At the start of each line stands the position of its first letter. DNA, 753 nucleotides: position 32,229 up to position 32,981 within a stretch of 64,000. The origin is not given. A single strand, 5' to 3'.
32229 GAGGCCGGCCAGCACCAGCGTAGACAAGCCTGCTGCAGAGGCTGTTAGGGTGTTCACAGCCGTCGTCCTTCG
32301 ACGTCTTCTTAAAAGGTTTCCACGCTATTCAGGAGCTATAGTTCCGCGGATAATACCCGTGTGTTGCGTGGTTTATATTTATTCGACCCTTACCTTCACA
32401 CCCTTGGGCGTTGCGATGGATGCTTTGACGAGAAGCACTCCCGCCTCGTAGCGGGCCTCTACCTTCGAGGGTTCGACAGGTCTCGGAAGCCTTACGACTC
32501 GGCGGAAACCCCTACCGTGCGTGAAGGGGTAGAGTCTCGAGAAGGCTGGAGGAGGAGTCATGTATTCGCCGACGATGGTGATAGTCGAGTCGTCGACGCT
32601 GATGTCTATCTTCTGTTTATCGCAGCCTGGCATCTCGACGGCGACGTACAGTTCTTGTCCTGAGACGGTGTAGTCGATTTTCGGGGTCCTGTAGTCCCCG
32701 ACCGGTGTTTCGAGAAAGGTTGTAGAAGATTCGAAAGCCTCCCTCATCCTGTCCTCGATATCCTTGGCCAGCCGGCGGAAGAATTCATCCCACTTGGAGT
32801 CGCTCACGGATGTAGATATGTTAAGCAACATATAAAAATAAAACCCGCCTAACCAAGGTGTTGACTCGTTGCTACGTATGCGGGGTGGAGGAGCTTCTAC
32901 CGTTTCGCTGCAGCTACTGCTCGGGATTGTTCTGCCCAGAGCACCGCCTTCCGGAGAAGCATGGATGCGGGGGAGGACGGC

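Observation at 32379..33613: Divergent stress pair: Hsp20 and an AN1-zinc-finger::site-2-protease fusion share a 26-bp AT-rich promoter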

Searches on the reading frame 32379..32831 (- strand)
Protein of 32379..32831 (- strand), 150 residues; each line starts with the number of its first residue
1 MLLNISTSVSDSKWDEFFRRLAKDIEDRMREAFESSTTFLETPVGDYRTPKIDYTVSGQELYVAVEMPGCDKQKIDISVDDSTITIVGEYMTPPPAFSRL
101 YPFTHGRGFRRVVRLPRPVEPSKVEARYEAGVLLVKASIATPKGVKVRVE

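Call 3: search_protein_families(library=pfam, proteins=[window:32379-32831:-], max_evalue=1)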
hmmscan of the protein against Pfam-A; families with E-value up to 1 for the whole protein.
window:32379-32831:- (150 aa): 4 families
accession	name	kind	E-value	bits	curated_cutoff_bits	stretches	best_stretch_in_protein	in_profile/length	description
PF00011.27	HSP20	-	2.9e-10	40.6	20.8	1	57-143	5-91/102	Hsp20/alpha crystallin family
PF17886.7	ArsA_HSP20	-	5.4e-06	26.3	22.5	1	60-136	3-62/63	HSP20-like domain found in ArsA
PF19121.6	DUF5805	-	0.05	14.4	28.5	1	13-34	29-50/67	Family of unknown function (DUF5805)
PF18692.7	DUF5640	-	0.051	13.9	28.5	1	49-89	33-73/85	Family of unknown function (DUF5640)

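Call 4: search_protein_families(library=ncbifam, proteins=[window:32379-32831:-], max_evalue=1)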
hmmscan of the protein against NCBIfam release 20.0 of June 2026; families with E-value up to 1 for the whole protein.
window:32379-32831:- (150 aa): 3 families
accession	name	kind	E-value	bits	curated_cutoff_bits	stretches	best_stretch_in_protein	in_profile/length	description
NF041800.1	Hsp20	equivalog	2.2e-15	56.6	140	1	44-150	68-162/162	archaeal heat shock protein Hsp20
NF041799.1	Hsp14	equivalog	4.9e-12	45.8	100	1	22-147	3-115/118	archaeal heat shock protein Hsp14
NF042420.1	Hsp18_Clos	equivalog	0.0025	17.9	195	1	27-87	21-80/147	heat shock protein Hsp18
